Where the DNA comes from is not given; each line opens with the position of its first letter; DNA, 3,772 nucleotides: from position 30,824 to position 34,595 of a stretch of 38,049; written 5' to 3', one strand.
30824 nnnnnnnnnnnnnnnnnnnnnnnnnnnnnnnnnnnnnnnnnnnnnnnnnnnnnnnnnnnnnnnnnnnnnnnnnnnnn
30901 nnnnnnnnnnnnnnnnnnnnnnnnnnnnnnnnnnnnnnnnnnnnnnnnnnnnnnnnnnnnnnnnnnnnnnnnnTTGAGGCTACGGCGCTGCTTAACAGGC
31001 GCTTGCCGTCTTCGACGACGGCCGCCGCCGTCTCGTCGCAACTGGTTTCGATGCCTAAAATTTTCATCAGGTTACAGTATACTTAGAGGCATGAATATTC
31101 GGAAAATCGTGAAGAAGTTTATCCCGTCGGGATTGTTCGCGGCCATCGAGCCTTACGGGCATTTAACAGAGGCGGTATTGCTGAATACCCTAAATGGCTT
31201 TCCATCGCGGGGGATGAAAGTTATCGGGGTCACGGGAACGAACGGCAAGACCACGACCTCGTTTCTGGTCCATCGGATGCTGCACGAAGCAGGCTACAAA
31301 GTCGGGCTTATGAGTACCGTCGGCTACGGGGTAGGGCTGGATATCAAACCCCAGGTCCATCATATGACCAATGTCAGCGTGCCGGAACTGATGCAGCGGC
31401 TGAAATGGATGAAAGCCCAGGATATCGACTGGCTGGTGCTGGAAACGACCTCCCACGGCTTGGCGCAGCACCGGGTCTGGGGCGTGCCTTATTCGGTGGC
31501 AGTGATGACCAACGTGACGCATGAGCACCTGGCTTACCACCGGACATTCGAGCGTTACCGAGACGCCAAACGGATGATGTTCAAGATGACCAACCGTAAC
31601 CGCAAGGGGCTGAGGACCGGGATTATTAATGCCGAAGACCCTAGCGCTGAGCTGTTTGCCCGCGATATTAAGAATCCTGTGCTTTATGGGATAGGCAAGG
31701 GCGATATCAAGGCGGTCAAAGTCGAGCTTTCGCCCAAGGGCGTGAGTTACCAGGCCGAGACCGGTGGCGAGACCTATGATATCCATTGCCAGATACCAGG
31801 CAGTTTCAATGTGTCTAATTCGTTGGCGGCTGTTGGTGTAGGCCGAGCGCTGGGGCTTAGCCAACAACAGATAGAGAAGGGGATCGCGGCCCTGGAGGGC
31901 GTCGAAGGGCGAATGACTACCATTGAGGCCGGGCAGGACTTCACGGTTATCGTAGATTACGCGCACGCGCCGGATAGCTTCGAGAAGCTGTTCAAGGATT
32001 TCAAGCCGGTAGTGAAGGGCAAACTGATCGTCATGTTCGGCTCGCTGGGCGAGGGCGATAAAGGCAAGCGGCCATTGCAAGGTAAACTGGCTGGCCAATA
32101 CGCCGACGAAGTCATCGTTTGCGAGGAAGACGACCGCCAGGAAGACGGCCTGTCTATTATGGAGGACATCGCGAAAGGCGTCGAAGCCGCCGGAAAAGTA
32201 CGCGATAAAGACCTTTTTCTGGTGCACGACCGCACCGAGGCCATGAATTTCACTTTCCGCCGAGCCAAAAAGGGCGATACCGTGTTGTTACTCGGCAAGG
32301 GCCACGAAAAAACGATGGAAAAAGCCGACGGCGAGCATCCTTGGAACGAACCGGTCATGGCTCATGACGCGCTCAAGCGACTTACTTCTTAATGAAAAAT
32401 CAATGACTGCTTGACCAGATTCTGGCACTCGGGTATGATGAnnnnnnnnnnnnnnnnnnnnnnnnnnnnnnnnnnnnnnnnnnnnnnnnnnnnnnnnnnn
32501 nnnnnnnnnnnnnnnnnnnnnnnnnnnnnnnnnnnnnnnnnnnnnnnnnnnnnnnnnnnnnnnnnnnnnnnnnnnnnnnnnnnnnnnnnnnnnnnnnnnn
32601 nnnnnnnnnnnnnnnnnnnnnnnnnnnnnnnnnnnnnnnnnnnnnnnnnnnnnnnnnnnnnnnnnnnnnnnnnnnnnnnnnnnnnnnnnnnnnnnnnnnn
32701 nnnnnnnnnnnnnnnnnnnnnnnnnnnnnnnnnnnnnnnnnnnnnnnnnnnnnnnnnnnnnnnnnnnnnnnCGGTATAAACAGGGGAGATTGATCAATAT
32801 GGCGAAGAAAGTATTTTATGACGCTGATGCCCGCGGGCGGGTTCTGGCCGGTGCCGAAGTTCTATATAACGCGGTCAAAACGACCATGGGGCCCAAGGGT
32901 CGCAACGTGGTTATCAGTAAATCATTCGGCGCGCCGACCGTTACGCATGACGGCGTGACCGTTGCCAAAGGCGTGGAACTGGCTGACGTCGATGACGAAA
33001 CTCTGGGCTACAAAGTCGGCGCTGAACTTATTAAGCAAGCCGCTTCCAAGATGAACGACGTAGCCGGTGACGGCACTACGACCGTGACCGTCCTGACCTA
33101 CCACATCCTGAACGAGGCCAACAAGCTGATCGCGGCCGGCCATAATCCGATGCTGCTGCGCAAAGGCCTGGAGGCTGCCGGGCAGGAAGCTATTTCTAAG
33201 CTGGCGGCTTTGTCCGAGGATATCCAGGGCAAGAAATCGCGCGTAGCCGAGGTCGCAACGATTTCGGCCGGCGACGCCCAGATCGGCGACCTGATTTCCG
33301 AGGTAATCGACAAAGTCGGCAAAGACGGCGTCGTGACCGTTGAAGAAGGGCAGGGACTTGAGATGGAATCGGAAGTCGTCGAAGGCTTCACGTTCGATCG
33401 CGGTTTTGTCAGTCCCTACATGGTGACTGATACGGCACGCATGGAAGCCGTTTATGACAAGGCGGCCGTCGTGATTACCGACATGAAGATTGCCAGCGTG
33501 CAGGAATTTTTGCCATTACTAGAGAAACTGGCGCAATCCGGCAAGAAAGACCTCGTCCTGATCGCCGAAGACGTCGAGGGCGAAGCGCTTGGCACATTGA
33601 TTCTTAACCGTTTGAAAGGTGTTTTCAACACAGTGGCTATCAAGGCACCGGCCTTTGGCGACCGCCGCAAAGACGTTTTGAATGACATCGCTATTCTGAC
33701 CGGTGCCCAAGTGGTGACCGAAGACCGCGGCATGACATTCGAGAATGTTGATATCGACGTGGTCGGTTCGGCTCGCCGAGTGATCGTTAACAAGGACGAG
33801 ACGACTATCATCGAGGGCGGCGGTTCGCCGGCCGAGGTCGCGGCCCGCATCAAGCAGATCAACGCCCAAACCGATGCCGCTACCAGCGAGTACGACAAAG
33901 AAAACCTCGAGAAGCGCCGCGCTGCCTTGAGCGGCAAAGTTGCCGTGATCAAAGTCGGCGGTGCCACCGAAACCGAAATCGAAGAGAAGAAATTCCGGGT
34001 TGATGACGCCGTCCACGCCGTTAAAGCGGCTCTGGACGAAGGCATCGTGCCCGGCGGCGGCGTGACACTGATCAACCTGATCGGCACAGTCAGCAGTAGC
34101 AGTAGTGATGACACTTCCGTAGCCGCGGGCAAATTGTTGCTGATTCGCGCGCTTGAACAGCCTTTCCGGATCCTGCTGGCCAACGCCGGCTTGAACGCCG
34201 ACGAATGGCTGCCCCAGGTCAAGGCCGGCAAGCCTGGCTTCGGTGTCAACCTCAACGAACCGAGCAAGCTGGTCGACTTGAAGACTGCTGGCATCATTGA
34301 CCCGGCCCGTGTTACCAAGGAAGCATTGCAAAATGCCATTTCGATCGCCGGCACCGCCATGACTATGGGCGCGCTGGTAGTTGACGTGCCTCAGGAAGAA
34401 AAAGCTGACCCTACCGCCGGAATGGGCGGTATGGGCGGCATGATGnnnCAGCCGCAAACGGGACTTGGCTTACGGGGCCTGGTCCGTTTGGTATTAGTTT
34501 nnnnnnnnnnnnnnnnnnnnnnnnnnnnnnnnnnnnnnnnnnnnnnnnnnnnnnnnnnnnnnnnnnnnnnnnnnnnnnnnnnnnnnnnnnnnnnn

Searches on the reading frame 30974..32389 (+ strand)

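Call 68: search_protein_families(library=pfam, proteins=[window:30974-32389:+], max_evalue=0.00001)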
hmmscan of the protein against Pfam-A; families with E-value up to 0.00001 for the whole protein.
window:30974-32389:+ (472 aa): 2 families
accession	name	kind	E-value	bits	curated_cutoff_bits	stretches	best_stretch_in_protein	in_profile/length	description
PF08245.18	Mur_ligase_M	-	8.8e-42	143.8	24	1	86-289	1-199/200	Mur ligase middle domain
PF02875.26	Mur_ligase_C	-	2.1e-26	93.7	28.4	1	312-443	1-127/127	Mur ligase, glutamate ligase domain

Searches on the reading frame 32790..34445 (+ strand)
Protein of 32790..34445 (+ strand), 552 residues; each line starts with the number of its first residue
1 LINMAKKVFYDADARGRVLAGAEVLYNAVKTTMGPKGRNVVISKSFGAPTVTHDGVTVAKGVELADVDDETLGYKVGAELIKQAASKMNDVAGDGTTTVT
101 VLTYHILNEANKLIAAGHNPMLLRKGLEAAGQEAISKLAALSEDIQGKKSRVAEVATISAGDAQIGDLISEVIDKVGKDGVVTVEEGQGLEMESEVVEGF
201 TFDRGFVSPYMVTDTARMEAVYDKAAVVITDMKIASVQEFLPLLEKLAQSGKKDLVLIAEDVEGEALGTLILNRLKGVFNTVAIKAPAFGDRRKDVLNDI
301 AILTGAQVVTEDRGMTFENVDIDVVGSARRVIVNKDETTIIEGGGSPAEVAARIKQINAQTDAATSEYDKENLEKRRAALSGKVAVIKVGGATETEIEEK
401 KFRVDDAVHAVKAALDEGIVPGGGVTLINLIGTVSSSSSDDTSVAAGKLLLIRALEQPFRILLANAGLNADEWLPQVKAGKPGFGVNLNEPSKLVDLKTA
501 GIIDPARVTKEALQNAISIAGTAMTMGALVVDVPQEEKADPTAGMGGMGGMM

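Call 68: search_protein_families(library=pfam, proteins=[window:32790-34445:+], max_evalue=0.00001)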
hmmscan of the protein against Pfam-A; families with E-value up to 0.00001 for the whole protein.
window:32790-34445:+ (552 aa): 1 family
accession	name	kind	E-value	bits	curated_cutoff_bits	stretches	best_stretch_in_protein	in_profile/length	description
PF00118.29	Cpn60_TCP1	-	1.4e-68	232.2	34.3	1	25-532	1-488/490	TCP-1/cpn60 chaperonin family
